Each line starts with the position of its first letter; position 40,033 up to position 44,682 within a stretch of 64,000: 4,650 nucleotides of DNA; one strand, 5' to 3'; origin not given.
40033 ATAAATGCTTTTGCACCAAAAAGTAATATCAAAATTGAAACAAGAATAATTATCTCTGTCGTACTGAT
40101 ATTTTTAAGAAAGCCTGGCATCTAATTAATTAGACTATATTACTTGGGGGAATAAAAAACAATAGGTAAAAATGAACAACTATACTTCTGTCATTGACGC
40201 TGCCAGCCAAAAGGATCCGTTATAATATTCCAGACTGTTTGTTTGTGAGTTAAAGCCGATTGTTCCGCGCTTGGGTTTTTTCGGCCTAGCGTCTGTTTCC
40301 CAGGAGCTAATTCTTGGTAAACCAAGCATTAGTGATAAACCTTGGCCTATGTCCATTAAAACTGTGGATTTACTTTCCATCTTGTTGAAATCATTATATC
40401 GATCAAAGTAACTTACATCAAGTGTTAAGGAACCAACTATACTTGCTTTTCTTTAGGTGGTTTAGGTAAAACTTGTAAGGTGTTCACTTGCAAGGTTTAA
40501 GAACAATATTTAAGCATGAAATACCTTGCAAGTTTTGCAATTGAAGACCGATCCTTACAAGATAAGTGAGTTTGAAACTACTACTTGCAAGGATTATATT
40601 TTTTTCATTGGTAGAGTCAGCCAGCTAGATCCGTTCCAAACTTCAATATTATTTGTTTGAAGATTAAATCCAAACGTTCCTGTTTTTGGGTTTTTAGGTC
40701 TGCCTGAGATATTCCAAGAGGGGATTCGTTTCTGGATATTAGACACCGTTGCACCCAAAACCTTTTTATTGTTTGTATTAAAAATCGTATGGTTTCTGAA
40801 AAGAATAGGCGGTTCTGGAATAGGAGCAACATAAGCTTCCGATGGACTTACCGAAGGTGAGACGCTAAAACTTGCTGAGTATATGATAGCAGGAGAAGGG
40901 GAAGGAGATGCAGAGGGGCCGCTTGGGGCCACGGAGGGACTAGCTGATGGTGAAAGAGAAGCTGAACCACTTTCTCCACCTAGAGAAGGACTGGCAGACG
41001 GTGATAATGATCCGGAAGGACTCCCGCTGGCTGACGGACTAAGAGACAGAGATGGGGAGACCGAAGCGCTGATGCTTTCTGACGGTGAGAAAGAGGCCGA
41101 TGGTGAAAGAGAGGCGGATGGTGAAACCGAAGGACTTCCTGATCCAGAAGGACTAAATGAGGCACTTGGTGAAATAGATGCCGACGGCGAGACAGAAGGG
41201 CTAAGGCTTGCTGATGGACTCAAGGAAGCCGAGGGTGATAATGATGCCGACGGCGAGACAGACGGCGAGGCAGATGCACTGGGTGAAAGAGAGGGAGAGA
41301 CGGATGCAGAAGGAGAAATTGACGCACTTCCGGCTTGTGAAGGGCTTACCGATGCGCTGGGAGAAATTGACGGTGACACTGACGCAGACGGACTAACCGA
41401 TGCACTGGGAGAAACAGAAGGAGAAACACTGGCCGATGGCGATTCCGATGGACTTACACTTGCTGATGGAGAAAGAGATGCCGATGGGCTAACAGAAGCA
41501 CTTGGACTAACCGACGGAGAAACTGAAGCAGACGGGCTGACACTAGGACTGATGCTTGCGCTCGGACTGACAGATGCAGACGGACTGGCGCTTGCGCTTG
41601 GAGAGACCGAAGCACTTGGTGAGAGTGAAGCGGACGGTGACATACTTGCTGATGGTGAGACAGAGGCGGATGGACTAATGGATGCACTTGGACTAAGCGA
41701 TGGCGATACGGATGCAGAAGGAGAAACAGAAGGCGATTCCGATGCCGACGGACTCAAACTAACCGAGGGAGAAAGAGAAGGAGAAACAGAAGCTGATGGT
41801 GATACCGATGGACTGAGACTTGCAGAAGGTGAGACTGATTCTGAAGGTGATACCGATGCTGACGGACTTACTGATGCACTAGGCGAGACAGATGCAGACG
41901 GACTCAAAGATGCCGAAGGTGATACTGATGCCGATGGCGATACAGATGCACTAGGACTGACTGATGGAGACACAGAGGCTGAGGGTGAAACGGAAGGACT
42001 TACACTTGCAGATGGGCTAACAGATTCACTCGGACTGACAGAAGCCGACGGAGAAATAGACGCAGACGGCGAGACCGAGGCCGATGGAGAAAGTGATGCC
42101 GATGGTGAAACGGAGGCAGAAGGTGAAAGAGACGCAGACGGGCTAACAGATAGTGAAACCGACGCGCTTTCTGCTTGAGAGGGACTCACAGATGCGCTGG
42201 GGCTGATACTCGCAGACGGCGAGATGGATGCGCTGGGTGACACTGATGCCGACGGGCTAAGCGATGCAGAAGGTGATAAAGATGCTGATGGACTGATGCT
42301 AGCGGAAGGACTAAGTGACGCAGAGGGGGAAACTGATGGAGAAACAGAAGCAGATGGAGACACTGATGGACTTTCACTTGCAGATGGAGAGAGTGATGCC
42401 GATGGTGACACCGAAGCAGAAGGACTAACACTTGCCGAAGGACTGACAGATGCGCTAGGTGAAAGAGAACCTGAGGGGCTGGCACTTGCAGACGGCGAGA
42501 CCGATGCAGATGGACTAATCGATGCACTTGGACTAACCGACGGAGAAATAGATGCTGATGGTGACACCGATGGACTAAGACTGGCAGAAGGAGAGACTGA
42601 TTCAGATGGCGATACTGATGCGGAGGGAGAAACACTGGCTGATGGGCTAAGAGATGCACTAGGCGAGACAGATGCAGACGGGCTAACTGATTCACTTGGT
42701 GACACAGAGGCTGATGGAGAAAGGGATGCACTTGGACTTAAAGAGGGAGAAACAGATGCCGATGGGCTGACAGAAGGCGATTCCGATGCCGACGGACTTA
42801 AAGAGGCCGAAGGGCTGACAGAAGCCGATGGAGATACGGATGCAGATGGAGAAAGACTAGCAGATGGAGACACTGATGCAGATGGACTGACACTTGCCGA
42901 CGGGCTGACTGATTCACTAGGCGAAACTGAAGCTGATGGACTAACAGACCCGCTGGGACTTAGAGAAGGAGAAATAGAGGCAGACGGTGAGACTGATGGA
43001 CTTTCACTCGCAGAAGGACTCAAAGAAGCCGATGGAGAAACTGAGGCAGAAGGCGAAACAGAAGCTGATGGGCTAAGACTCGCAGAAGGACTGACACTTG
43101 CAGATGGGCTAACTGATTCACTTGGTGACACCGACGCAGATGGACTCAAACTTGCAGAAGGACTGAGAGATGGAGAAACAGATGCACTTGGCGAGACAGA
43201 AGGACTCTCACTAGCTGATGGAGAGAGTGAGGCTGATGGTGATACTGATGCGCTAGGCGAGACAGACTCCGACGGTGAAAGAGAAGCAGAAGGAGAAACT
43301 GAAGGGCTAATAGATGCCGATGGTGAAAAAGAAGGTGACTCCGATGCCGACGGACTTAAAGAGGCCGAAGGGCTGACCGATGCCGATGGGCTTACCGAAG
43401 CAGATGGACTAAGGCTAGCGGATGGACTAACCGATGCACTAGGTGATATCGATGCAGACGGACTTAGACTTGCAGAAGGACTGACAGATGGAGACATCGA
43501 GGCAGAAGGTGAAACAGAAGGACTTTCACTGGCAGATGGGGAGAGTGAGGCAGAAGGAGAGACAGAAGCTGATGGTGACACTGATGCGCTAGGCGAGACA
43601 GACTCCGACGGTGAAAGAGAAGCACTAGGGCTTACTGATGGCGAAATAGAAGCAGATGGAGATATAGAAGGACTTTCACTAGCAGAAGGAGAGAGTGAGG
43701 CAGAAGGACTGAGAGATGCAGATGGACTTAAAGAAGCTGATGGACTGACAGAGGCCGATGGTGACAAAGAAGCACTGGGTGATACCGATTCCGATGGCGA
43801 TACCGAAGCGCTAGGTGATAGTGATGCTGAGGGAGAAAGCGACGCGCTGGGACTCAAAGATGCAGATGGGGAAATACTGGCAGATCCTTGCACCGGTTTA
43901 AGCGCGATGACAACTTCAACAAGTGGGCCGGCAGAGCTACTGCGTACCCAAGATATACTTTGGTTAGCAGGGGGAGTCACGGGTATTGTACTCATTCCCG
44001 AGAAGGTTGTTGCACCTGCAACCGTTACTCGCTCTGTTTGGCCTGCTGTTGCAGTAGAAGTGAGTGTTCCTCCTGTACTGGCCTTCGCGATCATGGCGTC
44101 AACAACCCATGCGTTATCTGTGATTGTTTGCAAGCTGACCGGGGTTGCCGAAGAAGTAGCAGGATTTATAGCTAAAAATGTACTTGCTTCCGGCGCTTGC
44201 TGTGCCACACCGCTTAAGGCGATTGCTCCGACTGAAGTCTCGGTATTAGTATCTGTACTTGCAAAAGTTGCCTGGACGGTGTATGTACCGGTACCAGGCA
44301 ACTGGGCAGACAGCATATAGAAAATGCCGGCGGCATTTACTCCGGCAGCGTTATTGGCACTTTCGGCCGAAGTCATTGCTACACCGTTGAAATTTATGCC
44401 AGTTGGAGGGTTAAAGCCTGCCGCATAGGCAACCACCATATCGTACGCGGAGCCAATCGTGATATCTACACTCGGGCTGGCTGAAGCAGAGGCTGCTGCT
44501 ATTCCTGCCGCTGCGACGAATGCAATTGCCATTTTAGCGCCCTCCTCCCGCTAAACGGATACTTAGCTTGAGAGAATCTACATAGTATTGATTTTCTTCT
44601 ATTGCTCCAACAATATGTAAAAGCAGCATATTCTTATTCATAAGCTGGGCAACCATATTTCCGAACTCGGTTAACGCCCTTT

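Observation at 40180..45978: Operon around a 1312-aa protein built from about 150 SPSASx hexapeptide repeats, with a duplicated C-terminal module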

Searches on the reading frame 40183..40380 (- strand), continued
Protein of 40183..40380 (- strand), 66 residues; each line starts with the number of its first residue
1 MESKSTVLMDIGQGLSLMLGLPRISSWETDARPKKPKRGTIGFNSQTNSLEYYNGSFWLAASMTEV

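Call 58: fold_search(model_id=the predicted structure, library=viral)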
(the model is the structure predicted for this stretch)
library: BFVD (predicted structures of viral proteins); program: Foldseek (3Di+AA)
matches with E <= 10: 1060; with E <= 0.001: 1
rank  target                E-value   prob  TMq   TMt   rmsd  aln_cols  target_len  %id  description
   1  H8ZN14                1.0e-03  1.00  0.59  0.13   5.7        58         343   31  Phage tail fiber-like protein [Synechococcus phage metaG-MbCM1]
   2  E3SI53                1.5e-03  1.00  0.59  0.48   3.9        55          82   34  Uncharacterized protein [Synechococcus phage S-SM1]
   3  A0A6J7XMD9            2.5e-03  1.00  0.61  0.26   6.0        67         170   21  Uncharacterized protein [uncultured Caudovirales phage]
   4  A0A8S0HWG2            2.9e-03  1.00  0.62  0.27   5.6        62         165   27  (no name in the UniProt tables at hand)
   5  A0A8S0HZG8            3.0e-03  1.00  0.62  0.14   6.0        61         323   30  (no name in the UniProt tables at hand)
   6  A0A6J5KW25            3.3e-03  1.00  0.57  0.11   6.7        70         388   27  Uncharacterized protein [uncultured Caudovirales phage]
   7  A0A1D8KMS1            3.7e-03  1.00  0.58  0.15   5.8        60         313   28  Uncharacterized protein [Synechococcus phage S-CAM8]
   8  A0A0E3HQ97            4.0e-03  1.00  0.62  0.12   5.9        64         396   28  Sericin 1-like protein [Synechococcus phage ACG-2014a]
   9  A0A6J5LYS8            4.0e-03  1.00  0.59  0.19   5.2        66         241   29  Uncharacterized protein [uncultured Caudovirales phage]
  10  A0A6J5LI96            4.2e-03  1.00  0.60  0.06   7.2        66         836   23  Uncharacterized protein [uncultured Caudovirales phage]
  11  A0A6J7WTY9            4.2e-03  1.00  0.54  0.43   8.6        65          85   28  Uncharacterized protein [uncultured Caudovirales phage]
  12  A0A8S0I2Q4            4.5e-03  1.00  0.60  0.08   5.6        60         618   30  (no name in the UniProt tables at hand)
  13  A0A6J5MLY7            4.8e-03  1.00  0.59  0.11   6.0        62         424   21  Glycine-rich domain-containing protein [uncultured Caudovirales phage]
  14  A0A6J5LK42            5.2e-03  1.00  0.56  0.15   6.8        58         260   24  Putative tail fiber protein gp53-like C-terminal domain-containing protein [uncultured Caudovirales phage]
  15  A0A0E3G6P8            5.5e-03  1.00  0.58  0.09   9.7        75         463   21  F5/8 type C domain-containing protein [Synechococcus phage ACG-2014a]
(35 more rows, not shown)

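Call 61: find_encoding_contigs(protein=P0125, flank=8000, max_places=8)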
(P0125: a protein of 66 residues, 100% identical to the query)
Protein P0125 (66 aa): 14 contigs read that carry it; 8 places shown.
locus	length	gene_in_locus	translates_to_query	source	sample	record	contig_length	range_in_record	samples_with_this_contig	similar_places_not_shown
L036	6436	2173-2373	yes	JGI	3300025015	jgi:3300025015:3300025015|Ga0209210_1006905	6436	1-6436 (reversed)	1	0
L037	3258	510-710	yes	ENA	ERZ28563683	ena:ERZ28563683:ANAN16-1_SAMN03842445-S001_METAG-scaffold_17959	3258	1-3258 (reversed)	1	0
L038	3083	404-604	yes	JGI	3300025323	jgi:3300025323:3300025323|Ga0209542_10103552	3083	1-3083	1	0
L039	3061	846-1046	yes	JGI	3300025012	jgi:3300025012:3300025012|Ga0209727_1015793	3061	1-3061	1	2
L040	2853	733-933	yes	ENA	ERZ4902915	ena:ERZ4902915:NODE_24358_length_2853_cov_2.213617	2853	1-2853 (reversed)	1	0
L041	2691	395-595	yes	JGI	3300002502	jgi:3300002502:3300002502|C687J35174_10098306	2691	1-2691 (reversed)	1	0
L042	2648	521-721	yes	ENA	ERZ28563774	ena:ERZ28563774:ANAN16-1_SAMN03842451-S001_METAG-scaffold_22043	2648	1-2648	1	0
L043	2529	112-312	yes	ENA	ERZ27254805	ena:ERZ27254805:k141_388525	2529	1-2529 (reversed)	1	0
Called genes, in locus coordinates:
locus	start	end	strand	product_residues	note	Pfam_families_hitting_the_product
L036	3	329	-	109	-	?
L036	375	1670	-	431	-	-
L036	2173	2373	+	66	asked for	PF24059:DUF7360 (weak)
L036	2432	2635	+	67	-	PF02416:TatA_B_E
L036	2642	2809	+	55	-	PF02416:TatA_B_E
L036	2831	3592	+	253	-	PF00902:TatC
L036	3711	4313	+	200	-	PF00376:MerR, PF12728:HTH_17, PF13411:MerR_1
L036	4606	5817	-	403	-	PF01476:LysM, PF23473:LysM3_LYK4_5 (faint), PF01476:LysM (weak), PF01551:Peptidase_M23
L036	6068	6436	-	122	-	?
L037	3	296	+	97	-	?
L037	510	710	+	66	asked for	PF24059:DUF7360 (weak)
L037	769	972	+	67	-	PF02416:TatA_B_E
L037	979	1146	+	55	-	PF02416:TatA_B_E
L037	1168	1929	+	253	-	PF00902:TatC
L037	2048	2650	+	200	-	PF00376:MerR, PF12728:HTH_17, PF13411:MerR_1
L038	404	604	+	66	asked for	PF24059:DUF7360 (weak)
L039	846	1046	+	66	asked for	PF24059:DUF7360 (weak)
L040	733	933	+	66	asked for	PF24059:DUF7360 (weak)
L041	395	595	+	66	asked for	PF24059:DUF7360 (weak)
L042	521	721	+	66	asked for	PF24059:DUF7360 (weak)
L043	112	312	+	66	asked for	PF24059:DUF7360 (weak)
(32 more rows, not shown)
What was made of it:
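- Many independent contigs of the same population break within or at the edge of the array (call 61).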

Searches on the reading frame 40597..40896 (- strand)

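Call 5: search_protein_families(library=pfam, proteins=[window:40597-40896:-], max_evalue=0.1)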
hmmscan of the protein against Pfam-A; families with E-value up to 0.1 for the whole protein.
window:40597-40896:- (100 aa): 1 family
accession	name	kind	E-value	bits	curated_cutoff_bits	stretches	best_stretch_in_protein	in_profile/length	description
PF24059.1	DUF7360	-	0.0016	18.7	27.6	1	66-93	9-36/39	Domain of unknown function (DUF7360)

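Call 6: search_protein_families(library=phrogs, proteins=[window:40597-40896:-], max_evalue=0.1)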
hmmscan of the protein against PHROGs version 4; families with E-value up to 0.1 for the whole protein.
window:40597-40896:- (100 aa): 15 families
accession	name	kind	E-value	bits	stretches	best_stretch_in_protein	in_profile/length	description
phrog_1325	-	unknown function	1.6e-07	32.1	1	55-94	39-80/334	-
phrog_8309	-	unknown function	4.5e-05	23.7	1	62-98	21-57/312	-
phrog_2295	-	unknown function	0.00043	19.9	1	21-94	484-558/1183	-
phrog_4831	-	unknown function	0.00067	20.4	1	52-90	66-105/360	-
phrog_2803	-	unknown function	0.00077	19.8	1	38-95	25-82/311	-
phrog_24138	-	unknown function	0.0017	18.7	1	56-95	41-80/347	-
phrog_29838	-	unknown function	0.0036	17.5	1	56-94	41-79/343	-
phrog_1959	-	unknown function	0.0072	16.9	1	62-94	58-90/298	-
phrog_5636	-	unknown function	0.015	15.3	1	39-94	27-80/463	-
phrog_25721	-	unknown function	0.017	15.2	1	57-95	42-80/340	-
phrog_5621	-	unknown function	0.023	14.8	1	55-96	40-81/396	-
phrog_15511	-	unknown function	0.049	13.7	1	68-98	82-112/511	-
phrog_38538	-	unknown function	0.05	13.9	1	45-94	28-79/354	-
phrog_20787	-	head and packaging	0.057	14.6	1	65-93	32-60/67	virion structural protein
phrog_38104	-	unknown function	0.1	12.8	0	58-94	43-79/320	-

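Call 21: search_protein_families(library=ncbifam, proteins=[window:40597-40896:-], max_evalue=0.1)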
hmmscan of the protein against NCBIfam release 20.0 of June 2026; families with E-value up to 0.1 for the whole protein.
window:40597-40896:- (100 aa): 0 families

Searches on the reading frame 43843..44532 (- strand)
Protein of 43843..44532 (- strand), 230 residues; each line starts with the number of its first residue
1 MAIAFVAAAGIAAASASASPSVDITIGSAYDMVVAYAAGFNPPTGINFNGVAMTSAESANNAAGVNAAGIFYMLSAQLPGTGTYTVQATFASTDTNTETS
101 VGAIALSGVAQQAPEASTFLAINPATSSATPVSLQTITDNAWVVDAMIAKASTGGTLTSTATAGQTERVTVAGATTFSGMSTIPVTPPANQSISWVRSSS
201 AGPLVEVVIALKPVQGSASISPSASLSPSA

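Call 5: search_protein_families(library=pfam, proteins=[window:43843-44532:-], max_evalue=0.1)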
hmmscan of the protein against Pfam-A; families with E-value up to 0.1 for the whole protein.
window:43843-44532:- (230 aa): 0 families

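Call 6: search_protein_families(library=phrogs, proteins=[window:43843-44532:-], max_evalue=0.1)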
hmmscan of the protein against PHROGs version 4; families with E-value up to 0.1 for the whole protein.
window:43843-44532:- (230 aa): 0 families

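Call 16: find_homologous_proteins(query=window:43888-44532:-)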
Query window:43888-44532:- (215 aa): 3 proteins with E <= 0.001 among 3200 candidates.
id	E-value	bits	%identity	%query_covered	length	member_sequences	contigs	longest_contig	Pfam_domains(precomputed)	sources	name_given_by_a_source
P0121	1.1e-85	304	100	73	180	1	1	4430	-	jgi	-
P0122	8.3e-9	54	37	89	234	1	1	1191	-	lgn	-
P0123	3.6e-4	38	35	47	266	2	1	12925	-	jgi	-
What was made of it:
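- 43891..44532 (-): Head domain of the giant protein, aa 1-214. It is a beta-rich unique domain with no signal peptide. This head type (MAIAFV.../MAISLV...) co-occurs with the 388-aa gene. Only 3 database homologues were found (call 16).
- Tried and rejected: The homologue search returned 3 hits, one of them a truncated copy of the same gene (call 16).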

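Call 21: search_protein_families(library=ncbifam, proteins=[window:43843-44532:-], max_evalue=0.1)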
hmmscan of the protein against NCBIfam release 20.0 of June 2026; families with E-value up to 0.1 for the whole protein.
window:43843-44532:- (230 aa): 0 families
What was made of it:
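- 43891..44532 (-): No Pfam, PHROG or NCBIfam hit (calls 5, 6, 21).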
